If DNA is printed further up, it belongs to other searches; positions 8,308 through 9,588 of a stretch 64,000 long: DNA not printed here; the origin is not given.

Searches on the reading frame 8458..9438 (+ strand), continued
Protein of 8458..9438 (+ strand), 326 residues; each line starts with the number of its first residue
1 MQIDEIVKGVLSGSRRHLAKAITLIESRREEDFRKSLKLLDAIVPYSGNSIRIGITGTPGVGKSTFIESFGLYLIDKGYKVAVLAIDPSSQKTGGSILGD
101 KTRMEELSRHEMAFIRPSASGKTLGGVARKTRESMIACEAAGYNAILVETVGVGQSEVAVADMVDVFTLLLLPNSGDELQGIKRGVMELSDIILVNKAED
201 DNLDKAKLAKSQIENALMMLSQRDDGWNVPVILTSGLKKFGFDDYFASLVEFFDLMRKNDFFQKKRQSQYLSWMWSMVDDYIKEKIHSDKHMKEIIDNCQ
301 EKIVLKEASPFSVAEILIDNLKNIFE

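Call 46: find_homologous_proteins(query=L221:4198-5598:-, max_evalue=1e-100)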
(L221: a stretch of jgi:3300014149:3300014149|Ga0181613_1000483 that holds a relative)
Query L221:4198-5598:- (466 aa): 8000 proteins with E <= 1e-100 among 8000 candidates; the best 120 are listed.
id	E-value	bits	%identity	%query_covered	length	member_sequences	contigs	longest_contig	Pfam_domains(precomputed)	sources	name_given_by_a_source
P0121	0.0e+0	1060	100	100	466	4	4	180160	PF00670.28,PF02826.26,PF05221.24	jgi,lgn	jgi:adenosylhomocysteinase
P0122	0.0e+0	1014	95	100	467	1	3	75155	PF00670.28,PF02826.26,PF05221.24,PF07991.19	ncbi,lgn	-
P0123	5.2e-292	987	92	100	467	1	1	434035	PF00670.28,PF02826.26,PF05221.24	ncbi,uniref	ncbi:MAG: adenosylhomocysteinase [Calditerrivibrio sp.]|uniref:adenosylhomocysteinase n=1 Tax=Caldit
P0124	1.9e-291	985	92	100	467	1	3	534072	PF00670.28,PF02826.26,PF05221.24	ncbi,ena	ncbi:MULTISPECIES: adenosylhomocysteinase [Calditerrivibrio]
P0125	2.0e-291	985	92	100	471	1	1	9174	PF00670.28,PF02826.26,PF05221.24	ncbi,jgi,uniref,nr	ncbi:MAG: adenosylhomocysteinase [Calditerrivibrio nitroreducens]|jgi:adenosylhomocysteinase|uniref:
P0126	2.1e-291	985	92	100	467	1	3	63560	PF00670.28,PF02826.26,PF05221.24,PF07991.19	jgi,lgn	-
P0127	2.2e-291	985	92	100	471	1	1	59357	PF00670.28,PF02826.26,PF05221.24,PF07991.19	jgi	-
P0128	2.9e-291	984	92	100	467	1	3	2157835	PF00670.28,PF02826.26,PF05221.24,PF07991.19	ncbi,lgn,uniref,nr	ncbi:adenosylhomocysteinase [Calditerrivibrio nitroreducens DSM 19672]|uniref:Adenosylhomocysteinase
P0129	3.0e-291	984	92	100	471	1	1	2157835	PF00670.28,PF02826.26,PF05221.24,PF07991.19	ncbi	ncbi:adenosylhomocysteinase [Calditerrivibrio nitroreducens]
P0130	3.7e-291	984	92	100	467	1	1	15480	PF00670.28,PF02826.26,PF05221.24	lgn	-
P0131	7.3e-291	983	92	100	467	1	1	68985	PF00670.28,PF02826.26,PF05221.24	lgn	-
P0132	2.0e-290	981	92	100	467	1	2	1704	PF00670.28,PF02826.26,PF05221.24,PF07991.19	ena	-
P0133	3.5e-290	981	91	100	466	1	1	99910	PF00670.28,PF02826.26,PF05221.24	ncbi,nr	ncbi:MAG: adenosylhomocysteinase [Calditerrivibrio sp.]|nr:adenosylhomocysteinase [Calditerrivibrio 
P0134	5.8e-278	940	89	100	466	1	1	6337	PF00670.28,PF02826.26,PF05221.24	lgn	-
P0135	3.2e-277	938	88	100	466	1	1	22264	PF00670.28,PF02826.26,PF05221.24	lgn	-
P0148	5.1e-267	904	85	100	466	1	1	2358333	PF00670.28,PF02826.26,PF05221.24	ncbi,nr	ncbi:adenosylhomocysteinase [Deferribacteraceae bacterium V6Fe1]|nr:adenosylhomocysteinase [Deferrib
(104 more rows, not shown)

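Call 47: find_encoding_contigs(protein=P0128, flank=3000, max_places=3)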
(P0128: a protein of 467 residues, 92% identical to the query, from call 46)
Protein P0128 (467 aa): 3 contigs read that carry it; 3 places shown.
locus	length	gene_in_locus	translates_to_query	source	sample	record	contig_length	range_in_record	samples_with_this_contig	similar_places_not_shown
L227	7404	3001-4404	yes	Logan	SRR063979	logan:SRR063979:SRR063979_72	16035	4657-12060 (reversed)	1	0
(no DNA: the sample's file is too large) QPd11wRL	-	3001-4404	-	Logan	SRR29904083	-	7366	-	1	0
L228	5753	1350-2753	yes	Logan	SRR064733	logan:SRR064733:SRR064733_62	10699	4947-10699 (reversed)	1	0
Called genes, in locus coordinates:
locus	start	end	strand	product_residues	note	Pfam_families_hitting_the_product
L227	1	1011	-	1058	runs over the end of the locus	PF00873:ACR_tran, PF03176:MMPL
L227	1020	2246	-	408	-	PF25917:BSH_RND, PF25973:BSH_CzcB (weak), PF25876:HH_MFP_RND, PF25944:Beta-barrel_RND, PF25967:RND-MFP_C, PF25989:YknX_C (weak)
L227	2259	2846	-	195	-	PF00440:TetR_N, PF14246:TetR_C_7 (weak)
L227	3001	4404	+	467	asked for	PF05221:AdoHcyase, PF00670:AdoHcyase_NAD, PF02826:2-Hacid_dh_C, PF07991:KARI_N (faint)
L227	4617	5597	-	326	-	PF03308:MeaB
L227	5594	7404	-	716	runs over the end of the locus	PF01642:MM_CoA_mutase, PF02310:B12-binding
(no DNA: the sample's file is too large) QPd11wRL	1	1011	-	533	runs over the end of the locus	?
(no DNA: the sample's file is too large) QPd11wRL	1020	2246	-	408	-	PF25917:BSH_RND, PF25973:BSH_CzcB (weak), PF25876:HH_MFP_RND, PF25944:Beta-barrel_RND, PF25967:RND-MFP_C, PF25989:YknX_C (weak)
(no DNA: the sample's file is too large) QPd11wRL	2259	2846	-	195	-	PF00440:TetR_N, PF14246:TetR_C_7 (weak)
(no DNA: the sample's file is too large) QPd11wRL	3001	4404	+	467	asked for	PF05221:AdoHcyase, PF00670:AdoHcyase_NAD, PF02826:2-Hacid_dh_C, PF07991:KARI_N (faint)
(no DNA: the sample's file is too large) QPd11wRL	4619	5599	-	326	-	PF03308:MeaB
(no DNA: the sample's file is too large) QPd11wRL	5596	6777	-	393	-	?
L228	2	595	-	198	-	?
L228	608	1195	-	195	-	PF00440:TetR_N, PF14246:TetR_C_7 (weak)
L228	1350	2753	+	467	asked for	PF05221:AdoHcyase, PF00670:AdoHcyase_NAD, PF02826:2-Hacid_dh_C, PF07991:KARI_N (faint)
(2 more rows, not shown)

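Call 48: find_encoding_contigs(protein=P0148, flank=3000, max_places=2)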
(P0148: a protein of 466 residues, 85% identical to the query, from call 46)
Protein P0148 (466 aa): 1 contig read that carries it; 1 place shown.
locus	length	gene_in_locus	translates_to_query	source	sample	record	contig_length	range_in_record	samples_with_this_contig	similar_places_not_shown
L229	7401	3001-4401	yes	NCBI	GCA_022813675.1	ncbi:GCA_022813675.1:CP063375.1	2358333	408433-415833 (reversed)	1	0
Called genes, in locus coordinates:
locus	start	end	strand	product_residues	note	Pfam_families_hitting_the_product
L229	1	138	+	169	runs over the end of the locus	-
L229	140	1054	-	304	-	PF03547:Mem_trans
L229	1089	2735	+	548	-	PF00384:Molybdopterin, PF01568:Molydop_binding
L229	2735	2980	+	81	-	-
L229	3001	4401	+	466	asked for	PF05221:AdoHcyase, PF00670:AdoHcyase_NAD, PF02826:2-Hacid_dh_C (weak)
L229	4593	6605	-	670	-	PF13620:CarboxypepD_reg (weak)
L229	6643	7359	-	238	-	PF03741:TerC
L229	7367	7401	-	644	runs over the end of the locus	PF19310:TOP_N, PF01432:Peptidase_M3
